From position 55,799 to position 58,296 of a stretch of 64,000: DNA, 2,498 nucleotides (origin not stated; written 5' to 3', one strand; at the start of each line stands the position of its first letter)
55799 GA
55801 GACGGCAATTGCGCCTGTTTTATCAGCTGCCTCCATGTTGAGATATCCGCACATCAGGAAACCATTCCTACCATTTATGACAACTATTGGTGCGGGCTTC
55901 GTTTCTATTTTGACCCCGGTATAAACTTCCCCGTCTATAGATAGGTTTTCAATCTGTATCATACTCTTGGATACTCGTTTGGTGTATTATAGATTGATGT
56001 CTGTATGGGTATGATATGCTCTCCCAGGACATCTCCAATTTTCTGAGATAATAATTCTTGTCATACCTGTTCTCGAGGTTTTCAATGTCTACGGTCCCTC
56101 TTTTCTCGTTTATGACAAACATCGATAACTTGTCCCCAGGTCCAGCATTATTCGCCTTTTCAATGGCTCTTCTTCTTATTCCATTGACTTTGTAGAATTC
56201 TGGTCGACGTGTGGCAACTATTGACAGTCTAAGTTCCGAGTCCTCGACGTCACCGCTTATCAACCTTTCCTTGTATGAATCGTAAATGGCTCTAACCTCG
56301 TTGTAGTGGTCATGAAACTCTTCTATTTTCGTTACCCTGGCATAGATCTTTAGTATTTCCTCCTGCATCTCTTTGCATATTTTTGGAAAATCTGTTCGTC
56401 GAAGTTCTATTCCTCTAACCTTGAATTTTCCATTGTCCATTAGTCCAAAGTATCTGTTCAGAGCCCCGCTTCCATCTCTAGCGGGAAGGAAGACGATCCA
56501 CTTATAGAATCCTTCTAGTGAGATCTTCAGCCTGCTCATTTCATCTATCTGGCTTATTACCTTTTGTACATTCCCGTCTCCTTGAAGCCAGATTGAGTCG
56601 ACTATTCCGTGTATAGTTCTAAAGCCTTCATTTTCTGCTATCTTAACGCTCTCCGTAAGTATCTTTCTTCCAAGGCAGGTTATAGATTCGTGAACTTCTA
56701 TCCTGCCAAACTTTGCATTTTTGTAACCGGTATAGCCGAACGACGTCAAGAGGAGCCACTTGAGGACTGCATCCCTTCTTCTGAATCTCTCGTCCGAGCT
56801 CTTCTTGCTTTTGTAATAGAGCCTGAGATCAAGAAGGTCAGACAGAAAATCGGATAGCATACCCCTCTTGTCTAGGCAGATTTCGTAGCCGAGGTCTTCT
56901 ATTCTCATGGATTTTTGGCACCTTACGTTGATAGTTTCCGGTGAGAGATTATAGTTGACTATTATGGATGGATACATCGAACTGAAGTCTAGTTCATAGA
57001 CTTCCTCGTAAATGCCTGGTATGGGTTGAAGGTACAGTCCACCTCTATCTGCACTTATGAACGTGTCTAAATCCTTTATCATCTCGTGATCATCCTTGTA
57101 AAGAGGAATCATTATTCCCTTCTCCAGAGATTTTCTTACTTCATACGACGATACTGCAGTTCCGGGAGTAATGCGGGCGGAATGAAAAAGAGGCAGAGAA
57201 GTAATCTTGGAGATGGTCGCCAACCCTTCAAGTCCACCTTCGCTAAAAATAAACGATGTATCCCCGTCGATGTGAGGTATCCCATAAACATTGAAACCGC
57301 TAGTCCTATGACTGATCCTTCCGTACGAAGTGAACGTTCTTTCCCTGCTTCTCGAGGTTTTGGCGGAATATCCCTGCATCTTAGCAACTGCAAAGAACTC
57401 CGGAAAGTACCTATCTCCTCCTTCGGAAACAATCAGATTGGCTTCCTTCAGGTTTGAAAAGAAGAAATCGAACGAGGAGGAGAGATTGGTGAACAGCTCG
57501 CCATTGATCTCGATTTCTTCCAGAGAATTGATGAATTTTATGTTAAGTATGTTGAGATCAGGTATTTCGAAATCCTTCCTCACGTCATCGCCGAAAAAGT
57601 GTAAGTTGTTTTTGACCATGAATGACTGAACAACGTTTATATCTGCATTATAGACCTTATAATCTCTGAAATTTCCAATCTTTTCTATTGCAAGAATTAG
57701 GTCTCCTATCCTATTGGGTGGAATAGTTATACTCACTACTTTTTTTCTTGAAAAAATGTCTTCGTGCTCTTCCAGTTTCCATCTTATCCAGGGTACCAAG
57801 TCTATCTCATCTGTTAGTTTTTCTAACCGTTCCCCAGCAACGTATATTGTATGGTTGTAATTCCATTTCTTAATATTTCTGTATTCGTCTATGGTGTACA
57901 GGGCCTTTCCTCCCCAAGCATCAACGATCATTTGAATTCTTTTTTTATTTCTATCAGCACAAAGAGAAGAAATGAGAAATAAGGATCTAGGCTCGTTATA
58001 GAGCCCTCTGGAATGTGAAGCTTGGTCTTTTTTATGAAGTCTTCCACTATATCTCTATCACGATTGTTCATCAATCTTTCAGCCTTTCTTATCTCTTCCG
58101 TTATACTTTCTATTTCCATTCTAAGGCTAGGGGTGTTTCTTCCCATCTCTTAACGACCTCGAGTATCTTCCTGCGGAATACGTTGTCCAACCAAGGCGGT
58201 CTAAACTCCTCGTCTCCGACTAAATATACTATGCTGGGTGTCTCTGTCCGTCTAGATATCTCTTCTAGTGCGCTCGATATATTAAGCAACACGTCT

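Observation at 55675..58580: Translationally coupled four-gene cassette: 156-aa unknown, 72-aa unknown, exonuclease-dead PolB2-like polymerase, DUF1805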

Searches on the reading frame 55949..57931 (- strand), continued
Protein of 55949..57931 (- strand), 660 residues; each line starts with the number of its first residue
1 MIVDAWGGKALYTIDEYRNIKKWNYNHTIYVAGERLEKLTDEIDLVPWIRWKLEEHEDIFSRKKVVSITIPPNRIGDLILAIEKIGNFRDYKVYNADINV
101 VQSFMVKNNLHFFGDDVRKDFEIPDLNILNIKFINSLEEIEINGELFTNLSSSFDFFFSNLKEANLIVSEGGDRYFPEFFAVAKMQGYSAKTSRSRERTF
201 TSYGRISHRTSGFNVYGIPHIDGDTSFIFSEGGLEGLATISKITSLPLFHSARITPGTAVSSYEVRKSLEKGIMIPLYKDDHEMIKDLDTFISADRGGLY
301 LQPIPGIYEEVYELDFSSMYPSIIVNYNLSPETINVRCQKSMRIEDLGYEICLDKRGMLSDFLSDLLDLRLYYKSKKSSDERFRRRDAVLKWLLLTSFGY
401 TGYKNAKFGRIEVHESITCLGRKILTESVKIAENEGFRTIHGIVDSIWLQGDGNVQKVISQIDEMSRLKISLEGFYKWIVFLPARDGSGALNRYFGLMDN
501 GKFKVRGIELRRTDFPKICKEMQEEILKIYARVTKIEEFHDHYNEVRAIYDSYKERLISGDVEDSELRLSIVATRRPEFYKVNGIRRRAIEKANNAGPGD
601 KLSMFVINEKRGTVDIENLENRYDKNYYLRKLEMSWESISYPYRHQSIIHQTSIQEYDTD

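Call 50: get_annotated_region(hit=H7, flank=2500)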
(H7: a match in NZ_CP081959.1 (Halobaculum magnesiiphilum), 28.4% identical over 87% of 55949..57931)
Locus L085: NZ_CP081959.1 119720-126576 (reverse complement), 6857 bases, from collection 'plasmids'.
description: Halobaculum magnesiiphilum strain NBRC 109044 plasmid unnamed1, complete sequence
organism: Halobaculum magnesiiphilum (NCBI taxid 1017351)
taxonomy: Archaea; Euryarchaeota; Halobacteria; Halobacteriales; Haloferacaceae; Halobaculum; Halobaculum magnesiiphilum
host: -; source: cell culture; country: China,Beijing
typing (MOB-suite, as given by PLSDB): non-mobilizable
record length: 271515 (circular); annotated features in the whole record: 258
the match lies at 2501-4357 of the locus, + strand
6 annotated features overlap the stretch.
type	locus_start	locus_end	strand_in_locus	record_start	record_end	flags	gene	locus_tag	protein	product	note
CDS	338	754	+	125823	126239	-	-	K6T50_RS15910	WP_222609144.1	hypothetical protein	-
CDS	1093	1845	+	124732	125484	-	-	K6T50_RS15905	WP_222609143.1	hypothetical protein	-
CDS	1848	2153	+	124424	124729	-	-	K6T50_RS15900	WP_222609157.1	hypothetical protein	-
CDS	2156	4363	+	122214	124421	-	-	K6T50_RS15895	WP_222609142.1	type B DNA-directed DNA polymerase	-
CDS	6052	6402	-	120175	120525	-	-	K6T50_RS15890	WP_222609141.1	hypothetical protein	-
CDS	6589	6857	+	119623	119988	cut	-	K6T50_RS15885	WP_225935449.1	ArsR family transcriptional regulator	-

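Call 51: get_annotated_region(hit=H4, flank=2500)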
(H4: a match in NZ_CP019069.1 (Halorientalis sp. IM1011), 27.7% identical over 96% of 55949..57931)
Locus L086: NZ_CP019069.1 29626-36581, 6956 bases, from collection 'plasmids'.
description: Halorientalis sp. IM1011 plasmid pHOS100, complete sequence
organism: Halorientalis sp. IM1011 (NCBI taxid 1932360)
taxonomy: Archaea; Euryarchaeota; Halobacteria; Halobacteriales; Haloarculaceae; Halorientalis; Halorientalis sp. IM1011
host: -; source: cell culture,saltern; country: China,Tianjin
typing (MOB-suite, as given by PLSDB): non-mobilizable
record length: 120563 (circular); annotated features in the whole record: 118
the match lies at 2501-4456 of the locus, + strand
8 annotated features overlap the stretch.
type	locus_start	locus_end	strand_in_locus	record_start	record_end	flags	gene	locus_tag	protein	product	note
CDS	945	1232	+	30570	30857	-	-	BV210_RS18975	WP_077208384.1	hypothetical protein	-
CDS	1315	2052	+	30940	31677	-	-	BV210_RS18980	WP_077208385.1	hypothetical protein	-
CDS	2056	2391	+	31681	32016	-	-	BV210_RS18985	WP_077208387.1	hypothetical protein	-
CDS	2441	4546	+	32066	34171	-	-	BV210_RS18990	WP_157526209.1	type B DNA-directed DNA polymerase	-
CDS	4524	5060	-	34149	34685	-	-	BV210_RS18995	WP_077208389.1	hypothetical protein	-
CDS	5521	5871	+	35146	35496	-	-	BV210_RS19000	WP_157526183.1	hypothetical protein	-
CDS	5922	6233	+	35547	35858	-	-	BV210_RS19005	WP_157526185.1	hypothetical protein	-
CDS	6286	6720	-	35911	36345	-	-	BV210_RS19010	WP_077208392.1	hypothetical protein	-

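Call 52: get_annotated_region(hit=H12, flank=2500)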
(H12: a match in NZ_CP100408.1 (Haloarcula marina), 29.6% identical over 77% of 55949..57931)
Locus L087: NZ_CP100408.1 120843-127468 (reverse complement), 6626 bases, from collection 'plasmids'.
description: Halomicroarcula marina strain YSSS71 plasmid unnamed1, complete sequence
organism: Haloarcula marina (NCBI taxid 2961574)
taxonomy: Archaea; Euryarchaeota; Halobacteria; Halobacteriales; Haloarculaceae; Haloarcula; Haloarcula marina
host: -; source: cell culture,sediment; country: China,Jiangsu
typing (MOB-suite, as given by PLSDB): non-mobilizable
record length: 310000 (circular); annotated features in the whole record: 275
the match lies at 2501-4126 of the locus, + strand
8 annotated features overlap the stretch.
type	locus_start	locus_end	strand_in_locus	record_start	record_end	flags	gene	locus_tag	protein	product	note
CDS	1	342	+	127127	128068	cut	-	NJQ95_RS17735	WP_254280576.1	hypothetical protein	-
CDS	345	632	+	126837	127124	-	-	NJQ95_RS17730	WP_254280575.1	hypothetical protein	-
CDS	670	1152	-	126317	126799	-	-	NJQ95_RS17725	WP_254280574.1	hypothetical protein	-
CDS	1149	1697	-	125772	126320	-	-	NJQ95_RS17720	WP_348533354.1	winged helix-turn-helix domain-containing protein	-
CDS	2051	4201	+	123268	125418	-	-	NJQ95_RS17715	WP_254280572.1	type B DNA-directed DNA polymerase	-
CDS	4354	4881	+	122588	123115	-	-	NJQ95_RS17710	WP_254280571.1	helix-turn-helix domain-containing protein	-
CDS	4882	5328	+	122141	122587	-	-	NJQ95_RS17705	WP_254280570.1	hypothetical protein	-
CDS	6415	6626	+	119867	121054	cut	-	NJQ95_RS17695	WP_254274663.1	orc1/cdc6 family replication initiation protein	-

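Call 57: search_solved_structures(query=A7, max_evalue=10, show_alignments=2)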
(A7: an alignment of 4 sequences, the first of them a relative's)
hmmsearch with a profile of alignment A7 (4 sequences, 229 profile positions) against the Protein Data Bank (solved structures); distinct sequences matched with E-value up to 10: 64 (the best 60 are shown).
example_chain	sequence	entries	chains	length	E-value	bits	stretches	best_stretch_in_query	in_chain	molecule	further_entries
9ui4_C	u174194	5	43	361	5.6e-08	35.8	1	43-148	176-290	DNA repair protein RAD51 homolog 1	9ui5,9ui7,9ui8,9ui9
7qv8_A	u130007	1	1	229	6.2e-08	35.7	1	42-148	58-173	DNA repair protein RAD51 homolog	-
1n0w_A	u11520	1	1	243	1.4e-07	34.5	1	43-148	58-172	DNA repair protein RAD51 homolog 1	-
8uvw_B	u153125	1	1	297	2.1e-07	33.9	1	43-148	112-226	Breast cancer type 2 susceptibility protein, DNA repair protein RAD51 homolog 1 fusion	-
9zzr_F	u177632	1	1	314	2.4e-07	33.8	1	43-148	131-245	DNA repair protein RAD51 homolog 1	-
9zzr_R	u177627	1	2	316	2.4e-07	33.7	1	43-148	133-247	DNA repair protein RAD51 homolog 1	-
9zzr_W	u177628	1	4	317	2.4e-07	33.7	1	43-148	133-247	DNA repair protein RAD51 homolog 1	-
5h1b_A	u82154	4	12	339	2.8e-07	33.5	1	43-148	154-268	DNA repair protein RAD51 homolog 1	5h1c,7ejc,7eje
5jzc_A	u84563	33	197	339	2.8e-07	33.5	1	43-148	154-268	DNA repair protein RAD51 homolog 1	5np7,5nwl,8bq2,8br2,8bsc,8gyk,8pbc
8jnd_K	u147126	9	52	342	2.9e-07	33.5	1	43-148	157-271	DNA repair protein RAD51 homolog 1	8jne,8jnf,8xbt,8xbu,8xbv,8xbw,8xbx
7c9a_A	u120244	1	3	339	3.8e-07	33.1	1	43-148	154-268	DNA repair protein RAD51 homolog 1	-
8uvw_D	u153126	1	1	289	4.4e-07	32.9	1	43-148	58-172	DNA repair protein RAD51 homolog 1,Breast cancer type 2 susceptibility protein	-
5l8v_A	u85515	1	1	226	5.4e-07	32.6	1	44-161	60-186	DNA repair and recombination protein RadA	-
5kdd_A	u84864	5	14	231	2.2e-06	30.6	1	43-161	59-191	DNA repair and recombination protein RadA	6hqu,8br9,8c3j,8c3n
5jed_A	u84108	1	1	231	2.3e-06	30.6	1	43-161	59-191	DNA repair and recombination protein RadA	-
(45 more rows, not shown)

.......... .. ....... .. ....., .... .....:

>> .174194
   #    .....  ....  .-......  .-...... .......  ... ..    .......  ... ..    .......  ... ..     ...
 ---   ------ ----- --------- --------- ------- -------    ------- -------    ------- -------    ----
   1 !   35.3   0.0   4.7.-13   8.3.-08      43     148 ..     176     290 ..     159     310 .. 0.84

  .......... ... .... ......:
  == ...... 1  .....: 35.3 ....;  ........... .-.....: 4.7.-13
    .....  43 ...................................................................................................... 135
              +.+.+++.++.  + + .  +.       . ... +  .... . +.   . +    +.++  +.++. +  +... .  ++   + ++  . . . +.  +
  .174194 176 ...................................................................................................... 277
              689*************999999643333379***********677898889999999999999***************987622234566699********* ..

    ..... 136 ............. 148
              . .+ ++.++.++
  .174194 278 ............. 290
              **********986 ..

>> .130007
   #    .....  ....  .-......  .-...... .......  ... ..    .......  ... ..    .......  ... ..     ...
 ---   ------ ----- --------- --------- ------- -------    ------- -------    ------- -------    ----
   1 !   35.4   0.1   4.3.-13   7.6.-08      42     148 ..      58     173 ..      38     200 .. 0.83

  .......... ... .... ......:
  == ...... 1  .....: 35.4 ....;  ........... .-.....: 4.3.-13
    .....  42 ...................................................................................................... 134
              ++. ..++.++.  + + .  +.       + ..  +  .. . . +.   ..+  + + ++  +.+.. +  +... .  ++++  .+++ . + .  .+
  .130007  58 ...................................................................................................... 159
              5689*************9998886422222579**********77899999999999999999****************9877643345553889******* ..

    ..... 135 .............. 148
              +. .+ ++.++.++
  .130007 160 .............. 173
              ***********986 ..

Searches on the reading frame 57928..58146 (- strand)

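Call 3: search_protein_families(library=pfam, proteins=[window:57928-58146:-], max_evalue=1)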
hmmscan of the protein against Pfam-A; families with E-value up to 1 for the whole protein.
window:57928-58146:- (72 aa): 2 families
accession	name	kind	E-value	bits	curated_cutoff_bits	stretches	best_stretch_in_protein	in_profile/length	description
PF23176.1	bHLH_LHW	-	0.016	15.6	28.5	1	28-55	5-32/63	Transcription factor LHW bHLH domain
PF21329.2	CYP38_PsbQ-like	-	0.059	14.3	27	1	11-43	38-70/117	Peptidyl-prolyl cis-trans isomerase CYP38-like, PsbQ-like domain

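Call 4: search_protein_families(library=ncbifam, proteins=[window:57928-58146:-], max_evalue=1)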
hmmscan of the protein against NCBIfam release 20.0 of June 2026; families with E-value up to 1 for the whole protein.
window:57928-58146:- (72 aa): 0 families
